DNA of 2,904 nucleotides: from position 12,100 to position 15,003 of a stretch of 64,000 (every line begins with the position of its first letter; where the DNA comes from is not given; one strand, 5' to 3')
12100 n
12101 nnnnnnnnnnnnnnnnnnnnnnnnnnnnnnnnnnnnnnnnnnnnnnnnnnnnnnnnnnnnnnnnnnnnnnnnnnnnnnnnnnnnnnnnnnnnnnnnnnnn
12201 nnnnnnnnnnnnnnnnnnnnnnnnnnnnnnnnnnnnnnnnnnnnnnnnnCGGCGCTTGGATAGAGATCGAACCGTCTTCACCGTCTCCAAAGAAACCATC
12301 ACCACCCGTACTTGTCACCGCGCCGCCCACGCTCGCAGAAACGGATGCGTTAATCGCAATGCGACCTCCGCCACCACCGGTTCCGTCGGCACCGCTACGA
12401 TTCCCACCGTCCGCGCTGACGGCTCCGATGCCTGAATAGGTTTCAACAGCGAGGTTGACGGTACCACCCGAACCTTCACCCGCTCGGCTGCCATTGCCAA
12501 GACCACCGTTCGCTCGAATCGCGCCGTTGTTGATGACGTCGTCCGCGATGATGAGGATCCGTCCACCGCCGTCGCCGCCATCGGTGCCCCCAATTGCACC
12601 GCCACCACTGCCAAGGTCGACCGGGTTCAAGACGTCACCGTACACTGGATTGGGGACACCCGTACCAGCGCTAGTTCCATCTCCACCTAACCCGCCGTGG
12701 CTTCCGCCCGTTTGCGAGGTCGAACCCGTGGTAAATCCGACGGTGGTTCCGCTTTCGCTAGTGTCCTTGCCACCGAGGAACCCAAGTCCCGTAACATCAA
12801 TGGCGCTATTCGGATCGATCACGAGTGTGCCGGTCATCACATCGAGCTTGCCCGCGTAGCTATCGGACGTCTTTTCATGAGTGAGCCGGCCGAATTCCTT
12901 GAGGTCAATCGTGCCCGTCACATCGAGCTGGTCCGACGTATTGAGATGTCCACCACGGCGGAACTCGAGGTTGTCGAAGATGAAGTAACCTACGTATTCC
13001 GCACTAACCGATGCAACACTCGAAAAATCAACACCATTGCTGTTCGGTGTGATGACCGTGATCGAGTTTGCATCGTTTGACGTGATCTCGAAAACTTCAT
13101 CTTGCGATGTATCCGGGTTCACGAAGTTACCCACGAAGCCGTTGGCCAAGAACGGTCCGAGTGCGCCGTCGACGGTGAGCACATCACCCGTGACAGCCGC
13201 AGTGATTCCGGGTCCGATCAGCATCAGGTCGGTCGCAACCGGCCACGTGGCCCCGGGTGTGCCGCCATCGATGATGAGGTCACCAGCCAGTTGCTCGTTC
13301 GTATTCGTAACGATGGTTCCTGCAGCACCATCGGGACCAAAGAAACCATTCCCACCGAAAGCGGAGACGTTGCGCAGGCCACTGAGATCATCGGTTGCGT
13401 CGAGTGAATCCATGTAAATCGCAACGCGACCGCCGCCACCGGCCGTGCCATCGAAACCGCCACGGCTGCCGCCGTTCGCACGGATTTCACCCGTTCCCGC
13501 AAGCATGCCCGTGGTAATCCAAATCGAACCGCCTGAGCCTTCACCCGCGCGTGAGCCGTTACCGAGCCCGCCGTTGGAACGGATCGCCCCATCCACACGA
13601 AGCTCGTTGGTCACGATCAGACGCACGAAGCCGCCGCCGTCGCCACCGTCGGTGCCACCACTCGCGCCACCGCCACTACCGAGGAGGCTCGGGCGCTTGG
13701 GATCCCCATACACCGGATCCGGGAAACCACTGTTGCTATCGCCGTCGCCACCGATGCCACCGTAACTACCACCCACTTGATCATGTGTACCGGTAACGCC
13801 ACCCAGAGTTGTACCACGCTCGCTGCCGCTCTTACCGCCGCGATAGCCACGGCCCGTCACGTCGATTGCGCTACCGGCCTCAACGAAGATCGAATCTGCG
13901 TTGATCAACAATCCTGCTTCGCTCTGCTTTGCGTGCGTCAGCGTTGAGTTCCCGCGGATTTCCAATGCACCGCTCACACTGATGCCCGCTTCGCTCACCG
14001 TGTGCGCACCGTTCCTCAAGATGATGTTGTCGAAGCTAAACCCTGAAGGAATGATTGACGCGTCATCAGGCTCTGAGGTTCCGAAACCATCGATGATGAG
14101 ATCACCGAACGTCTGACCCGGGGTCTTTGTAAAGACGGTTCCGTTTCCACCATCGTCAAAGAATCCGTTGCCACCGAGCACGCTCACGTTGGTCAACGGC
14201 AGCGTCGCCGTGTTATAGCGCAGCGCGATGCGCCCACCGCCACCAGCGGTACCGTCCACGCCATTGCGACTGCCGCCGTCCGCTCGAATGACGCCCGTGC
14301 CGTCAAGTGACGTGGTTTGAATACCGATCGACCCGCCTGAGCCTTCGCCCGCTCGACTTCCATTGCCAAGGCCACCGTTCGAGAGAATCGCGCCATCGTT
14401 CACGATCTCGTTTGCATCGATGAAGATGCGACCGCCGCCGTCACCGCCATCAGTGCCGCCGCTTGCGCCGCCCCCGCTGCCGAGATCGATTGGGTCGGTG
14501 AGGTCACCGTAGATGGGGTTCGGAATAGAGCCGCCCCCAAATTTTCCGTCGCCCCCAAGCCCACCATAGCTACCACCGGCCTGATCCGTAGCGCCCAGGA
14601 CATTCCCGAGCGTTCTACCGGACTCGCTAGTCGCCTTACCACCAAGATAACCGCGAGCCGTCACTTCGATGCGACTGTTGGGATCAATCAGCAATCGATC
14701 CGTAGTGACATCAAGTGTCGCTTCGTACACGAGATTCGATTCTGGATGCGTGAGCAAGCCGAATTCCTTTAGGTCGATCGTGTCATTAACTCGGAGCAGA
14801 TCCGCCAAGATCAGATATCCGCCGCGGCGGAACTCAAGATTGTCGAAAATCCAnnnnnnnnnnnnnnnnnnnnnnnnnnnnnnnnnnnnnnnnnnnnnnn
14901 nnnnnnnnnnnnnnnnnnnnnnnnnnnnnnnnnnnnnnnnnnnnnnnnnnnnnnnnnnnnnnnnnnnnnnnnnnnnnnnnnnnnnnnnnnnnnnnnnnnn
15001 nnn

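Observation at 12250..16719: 1,490-aa array of five glycine-rich beta-solenoid-like modules organised as a 623-aa A-B-linker super-repeat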

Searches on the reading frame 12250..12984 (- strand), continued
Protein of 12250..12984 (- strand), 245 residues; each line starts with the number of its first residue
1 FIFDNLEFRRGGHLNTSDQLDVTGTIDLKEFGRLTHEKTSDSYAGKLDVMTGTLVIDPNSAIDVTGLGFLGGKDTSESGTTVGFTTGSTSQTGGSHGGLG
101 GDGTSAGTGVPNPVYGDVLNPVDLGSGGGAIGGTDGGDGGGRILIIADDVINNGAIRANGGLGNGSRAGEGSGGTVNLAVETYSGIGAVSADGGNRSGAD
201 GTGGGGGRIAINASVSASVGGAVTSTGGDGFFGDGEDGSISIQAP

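Call 76: search_solved_structures(query=A2, max_evalue=1, show_alignments=2)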
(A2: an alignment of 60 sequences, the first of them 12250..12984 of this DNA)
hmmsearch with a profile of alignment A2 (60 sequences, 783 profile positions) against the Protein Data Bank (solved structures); distinct sequences matched with E-value up to 1: 0.

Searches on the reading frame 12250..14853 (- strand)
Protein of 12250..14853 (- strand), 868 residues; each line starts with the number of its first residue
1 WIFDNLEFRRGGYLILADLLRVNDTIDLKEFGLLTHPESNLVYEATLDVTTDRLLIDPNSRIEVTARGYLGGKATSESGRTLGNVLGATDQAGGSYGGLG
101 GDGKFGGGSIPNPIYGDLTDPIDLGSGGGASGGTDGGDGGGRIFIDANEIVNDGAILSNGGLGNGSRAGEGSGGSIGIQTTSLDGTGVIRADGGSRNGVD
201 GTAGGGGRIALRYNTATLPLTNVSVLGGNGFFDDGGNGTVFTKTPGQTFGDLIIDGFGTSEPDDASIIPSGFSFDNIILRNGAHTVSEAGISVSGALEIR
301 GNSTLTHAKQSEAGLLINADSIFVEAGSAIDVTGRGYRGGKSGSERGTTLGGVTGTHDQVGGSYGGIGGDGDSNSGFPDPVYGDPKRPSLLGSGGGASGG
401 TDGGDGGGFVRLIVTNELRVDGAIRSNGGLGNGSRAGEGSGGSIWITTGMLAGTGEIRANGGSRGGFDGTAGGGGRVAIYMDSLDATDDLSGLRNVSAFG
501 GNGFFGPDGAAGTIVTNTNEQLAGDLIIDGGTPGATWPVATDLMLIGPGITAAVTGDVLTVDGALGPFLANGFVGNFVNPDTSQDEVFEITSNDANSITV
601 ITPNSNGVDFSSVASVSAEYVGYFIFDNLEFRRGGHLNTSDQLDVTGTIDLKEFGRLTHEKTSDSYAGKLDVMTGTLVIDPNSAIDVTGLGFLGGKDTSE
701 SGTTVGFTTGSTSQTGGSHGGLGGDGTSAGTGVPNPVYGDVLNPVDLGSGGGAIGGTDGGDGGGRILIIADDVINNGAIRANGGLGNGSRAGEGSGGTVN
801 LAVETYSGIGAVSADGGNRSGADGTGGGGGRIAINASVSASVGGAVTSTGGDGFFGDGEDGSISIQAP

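Call 27: predict_structure(alignment_id=A1)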
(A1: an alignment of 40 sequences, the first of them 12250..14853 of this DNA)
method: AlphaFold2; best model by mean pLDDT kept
length: 868 residues; sequences in the alignment: 40
mean_pLDDT: 93.2   pTM: 0.91
mean pLDDT of the five models: 93.2, 93.2, 92.3, 91.5, 90.9
residues with pLDDT >= 90: 696; 70-90: 155; 50-70: 17; < 50: 0
segments of 3 or more residues with pLDDT < 50: none
pLDDT, mean of each block of 10 residues (from residue 1): 92 91 96 95 94 98 98 90 94 94 77 92 96 94 98 98 91 98 98 90 95 96 93 92 95 85 80 95 89 97 94 96 97 97 89 89 94 74 95 93 96 98 98 90 98 98 88 97 93 94 88 93 95 93 92 96 86 95 95 95 96 96 97 96 97 96 90 98 97 86 90 92 80 87 95 90 97 98 90 96 97 94 90 97 92 93 93
secondary structure, 60 per line:
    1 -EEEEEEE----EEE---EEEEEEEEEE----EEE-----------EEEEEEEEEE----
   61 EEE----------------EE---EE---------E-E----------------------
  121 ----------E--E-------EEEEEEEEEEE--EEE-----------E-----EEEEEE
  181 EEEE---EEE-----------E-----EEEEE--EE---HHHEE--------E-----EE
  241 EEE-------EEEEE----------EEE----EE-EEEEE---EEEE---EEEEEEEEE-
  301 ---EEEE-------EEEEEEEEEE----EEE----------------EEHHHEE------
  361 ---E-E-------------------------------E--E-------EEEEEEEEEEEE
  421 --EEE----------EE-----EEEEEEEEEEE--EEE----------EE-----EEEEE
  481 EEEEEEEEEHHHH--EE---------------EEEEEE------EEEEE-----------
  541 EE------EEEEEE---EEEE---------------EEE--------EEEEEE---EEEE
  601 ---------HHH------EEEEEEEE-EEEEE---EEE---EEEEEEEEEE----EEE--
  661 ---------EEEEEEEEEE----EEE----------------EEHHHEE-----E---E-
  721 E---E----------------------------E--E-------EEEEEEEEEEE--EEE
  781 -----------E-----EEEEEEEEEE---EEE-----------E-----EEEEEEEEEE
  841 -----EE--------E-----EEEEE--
elements in order (helices of 4 or more, strands of 3 or more residues): E2-8 E13-15 E19-28 E33-35 E47-56 E61-63 E142-152 E155-157 E175-184 E188-190 E208-212 E239-243 E251-255 E266-268 E276-280 E284-287 E291-299 E304-307 E315-324 E329-331 E409-420 E423-425 E443-453 E456-458 E476-489 H490-493 E513-518 E525-529 E549-554 E558-561 E577-579 E588-593 E597-600 E619-626 E628-632 E636-638 E642-651 E656-658 E670-679 E684-686 E765-775 E778-780 E798-807 E811-813 E831-840 E862-866

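Call 29: fold_search(model_id=the predicted structure, library=pdb)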
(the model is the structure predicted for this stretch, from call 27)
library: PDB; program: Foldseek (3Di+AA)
matches with E <= 10: 201; with E <= 0.001: 0
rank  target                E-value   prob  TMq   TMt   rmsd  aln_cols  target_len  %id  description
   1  7jwf_B                1.5e-03  0.23  0.12  0.15  17.5       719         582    8  Crystal structure of PdGH110B D344N in complex with alpha-(1,3)-galactobiose (released 2020-11-04)
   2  9beu_A                7.3e-03  0.18  0.12  0.16  17.3       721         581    7  Structure of GH110B in complex with a lambda-carrageenan oligosaccharide (released 2025-08-27)
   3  9n71_A                1.9e-01  0.97  0.06  0.19   3.8        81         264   21  Tail tube structure of Acinetobacter baumannii phage Mystique (released 2025-03-19)
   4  8yk2_A                2.0e-01  0.08  0.15  0.18  17.1       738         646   10  Blood group B alpha-1,3-galactosidase AgaBb from Bifidobacterium bifidum, construct T7-tag_24-700 (released 2024-07-10)
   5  8cpk_B                2.8e-01  0.18  0.15  0.27  15.4       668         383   10  Crystal structure of EtpA secretion domain from Enterotoxigenic Escherichia coli (released 2024-01-10)
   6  4ru4_A                3.0e-01  0.08  0.14  0.18  18.6       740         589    9  Crystal structure of the tailspike protein gp49 from Pseudomonas phage LKA1 (released 2015-11-18)
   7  8jov_1                3.7e-01  0.47  0.06  0.30   6.0        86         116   20  Portal-tail complex of phage GP4 (released 2023-11-01)
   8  8vjh_D                6.3e-01  0.89  0.07  0.19   4.3        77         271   18  Cryo-EM of tail-tip of bacteriophage Chi (released 2024-10-02)
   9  9occ_E                6.3e-01  0.47  0.06  0.07  10.7       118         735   15  Sf11 bacteriophage tail (released 2025-11-12)
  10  3gvj_A                7.4e-01  0.28  0.06  0.08   6.8        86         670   26  Crystal structure of an endo-neuraminidaseNF mutant (released 2010-03-02)
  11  6dc6_A                8.1e-01  0.16  0.06  0.05  13.1       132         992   17  Crystal structure of human ubiquitin activating enzyme E1 (Uba1) in complex with ubiquitin (released 2018-10-10)
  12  7dmk_C                8.1e-01  0.02  0.10  0.12  30.0       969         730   10  PL6 alginate lyase BcAlyPL6 (released 2021-10-06)
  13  4b4d                  8.5e-01  0.14  0.07  0.20  15.6       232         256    8  Crystal structure of FAD-containing ferredoxin-NADP reductase from Xanthomonas axonopodis pv. citri (released 2013-08-21)
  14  4yz0_A                8.5e-01  0.11  0.10  0.31  13.3       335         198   11  C. bescii Family 3 pectate lyase double mutant K108A/E39Q in complex with trigalacturonic acid (released 2015-12-23)
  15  8yk2_B                8.5e-01  0.04  0.15  0.18  17.1       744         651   10  Blood group B alpha-1,3-galactosidase AgaBb from Bifidobacterium bifidum, construct T7-tag_24-700 (released 2024-07-10)
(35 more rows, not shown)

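Call 44: find_related_loci(query=window:12250-14853:-, collection=genome_contigs, flank=10000)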
Query window:12250-14853:- (868 aa) in genome_contigs; peptide patterns used: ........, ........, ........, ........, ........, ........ (x = any residue, [..] = any of these).
181 stretches matched a pattern, but none encodes a relative of the query by tblastn (E <= 1e-3).

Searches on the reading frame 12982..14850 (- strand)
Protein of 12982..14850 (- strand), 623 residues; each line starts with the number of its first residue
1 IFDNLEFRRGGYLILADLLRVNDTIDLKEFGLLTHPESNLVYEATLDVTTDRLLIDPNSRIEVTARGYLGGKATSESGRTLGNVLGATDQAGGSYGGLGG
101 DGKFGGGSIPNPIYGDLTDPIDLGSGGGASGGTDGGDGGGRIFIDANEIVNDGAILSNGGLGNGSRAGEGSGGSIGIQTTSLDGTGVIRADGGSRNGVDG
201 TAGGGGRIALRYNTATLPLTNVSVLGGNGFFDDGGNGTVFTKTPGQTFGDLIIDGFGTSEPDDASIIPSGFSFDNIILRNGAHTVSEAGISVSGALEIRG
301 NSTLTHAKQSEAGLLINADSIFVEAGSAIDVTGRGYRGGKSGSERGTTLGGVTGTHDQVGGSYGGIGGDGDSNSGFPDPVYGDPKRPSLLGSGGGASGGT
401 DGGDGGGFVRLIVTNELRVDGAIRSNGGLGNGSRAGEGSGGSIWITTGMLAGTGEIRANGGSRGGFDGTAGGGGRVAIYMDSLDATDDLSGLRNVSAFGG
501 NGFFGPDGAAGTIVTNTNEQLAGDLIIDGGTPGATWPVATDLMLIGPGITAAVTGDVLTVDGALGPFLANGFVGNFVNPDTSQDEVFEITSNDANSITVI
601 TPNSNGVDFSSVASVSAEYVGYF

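Call 11: find_homologous_proteins(query=window:12982-14850:-, max_evalue=0.00001)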
Query window:12982-14850:- (623 aa): 991 proteins with E <= 0.00001 among 8000 candidates; the best 120 are listed.
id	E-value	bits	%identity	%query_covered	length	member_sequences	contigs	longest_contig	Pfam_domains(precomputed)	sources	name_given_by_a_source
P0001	0.0e+0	1011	55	100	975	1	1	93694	-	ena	-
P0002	2.0e-208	712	44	100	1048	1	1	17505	-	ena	-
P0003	2.2e-206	705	48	97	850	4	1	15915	-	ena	-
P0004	8.7e-197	674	43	100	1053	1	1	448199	-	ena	-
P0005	2.0e-195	669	43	100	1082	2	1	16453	-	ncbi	-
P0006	4.9e-177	608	45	100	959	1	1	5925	-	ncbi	ncbi:MAG: hypothetical protein DRG83_07320, partial [Deltaproteobacteria bacterium]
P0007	1.7e-176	607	46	96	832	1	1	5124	-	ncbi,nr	ncbi:MAG: hypothetical protein HY900_10070, partial [Deltaproteobacteria bacterium]|nr:hypothetical 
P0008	2.2e-174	600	49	81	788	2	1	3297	-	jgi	jgi:hypothetical protein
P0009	8.4e-174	598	46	100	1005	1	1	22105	-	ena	-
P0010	4.9e-173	595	42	100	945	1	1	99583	-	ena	-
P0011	9.1e-161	555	51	62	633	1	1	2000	-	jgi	jgi:hypothetical protein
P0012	5.5e-148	512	41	99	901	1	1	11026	-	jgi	jgi:hypothetical protein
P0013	9.8e-146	505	47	96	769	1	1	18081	-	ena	-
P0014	9.3e-143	495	45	75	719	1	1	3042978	-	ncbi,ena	-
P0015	1.7e-139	484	42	100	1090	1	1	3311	PF17957.8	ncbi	ncbi:MAG: Ig-like domain-containing protein, partial [Candidatus Methanomethylicaceae archaeon]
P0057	5.9e-76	274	38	79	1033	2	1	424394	PF05593.20,PF25023.2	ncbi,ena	-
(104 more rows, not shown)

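Call 35: find_encoding_contigs(protein=P0004, flank=10000, max_places=3)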
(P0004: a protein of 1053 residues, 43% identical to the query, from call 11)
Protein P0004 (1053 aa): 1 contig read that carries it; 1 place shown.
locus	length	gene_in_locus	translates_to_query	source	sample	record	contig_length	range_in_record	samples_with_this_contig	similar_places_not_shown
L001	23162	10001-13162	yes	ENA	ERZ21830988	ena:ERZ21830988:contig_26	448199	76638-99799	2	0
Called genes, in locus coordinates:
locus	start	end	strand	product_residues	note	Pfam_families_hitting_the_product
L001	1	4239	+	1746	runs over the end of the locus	PF18911:PKD_4 (faint), PF00801:PKD (faint), PF17963:Big_9 (weak), PF05345:He_PIG (weak), PF17892:Cadherin_5 (weak), PF17963:Big_9, PF13620:CarboxypepD_reg, PF13715:CarbopepD_reg_2 (weak), +2 more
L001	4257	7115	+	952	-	PF17936:Big_6 (faint), PF17957:Big_7 (faint)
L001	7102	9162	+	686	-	PF02368:Big_2 (weak), PF22359:Big-like (faint), PF02368:Big_2 (weak), PF17957:Big_7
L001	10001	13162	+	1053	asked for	-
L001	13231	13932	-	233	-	PF13386:DsbD_2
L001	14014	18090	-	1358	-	PF00497:SBP_bac_3, PF08447:PAS_3, PF08448:PAS_4, PF13426:PAS_9, PF00989:PAS, PF08448:PAS_4, PF13426:PAS_9, PF00512:HisKA, +4 more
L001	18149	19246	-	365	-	PF08240:ADH_N, PF00107:ADH_zinc_N, PF13602:ADH_zinc_N_2 (weak)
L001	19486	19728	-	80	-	-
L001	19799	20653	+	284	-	PF00924:MS_channel_2nd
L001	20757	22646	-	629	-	PF02730:AFOR_N, PF01314:AFOR_C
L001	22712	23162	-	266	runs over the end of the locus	PF00343:Phosphorylase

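Call 37: find_encoding_contigs(protein=P0057, flank=10000, max_places=2)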
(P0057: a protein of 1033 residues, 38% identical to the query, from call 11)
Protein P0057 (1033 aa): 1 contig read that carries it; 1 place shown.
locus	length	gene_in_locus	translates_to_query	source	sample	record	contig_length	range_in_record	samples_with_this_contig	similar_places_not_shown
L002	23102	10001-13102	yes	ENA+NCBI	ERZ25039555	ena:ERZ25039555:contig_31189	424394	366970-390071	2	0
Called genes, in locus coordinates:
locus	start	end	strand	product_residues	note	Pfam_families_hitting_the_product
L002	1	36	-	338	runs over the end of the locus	PF09084:NMT1, PF13379:NMT1_2 (faint)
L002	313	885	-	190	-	PF00691:OmpA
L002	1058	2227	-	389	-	PF14870:PSII_BNR (faint), PF02012:BNR (faint), PF15902:Sortilin-Vps10 (weak)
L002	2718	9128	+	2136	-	PF13229:Beta_helix, PF22352:K319L-like_PKD, PF17803:Cadherin_4, PF17892:Cadherin_5, PF17963:Big_9, PF17803:Cadherin_4, PF17963:Big_9, PF17803:Cadherin_4, +23 more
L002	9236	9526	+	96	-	-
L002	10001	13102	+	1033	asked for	PF05593:RHS_repeat, PF25023:TEN_YD-shell (weak), PF05593:RHS_repeat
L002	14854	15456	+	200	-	PF01797:Y1_Tnp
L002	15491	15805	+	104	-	PF08299:Bac_DnaA_C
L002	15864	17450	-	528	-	PF13084:DUF3943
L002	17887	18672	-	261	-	PF08239:SH3_3 (weak)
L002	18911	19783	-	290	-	PF02265:S1-P1_nuclease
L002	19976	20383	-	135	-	-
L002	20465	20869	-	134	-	PF00903:Glyoxalase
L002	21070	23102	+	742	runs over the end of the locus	PF01315:Ald_Xan_dh_C, PF02738:MoCoBD_1, PF20256:MoCoBD_2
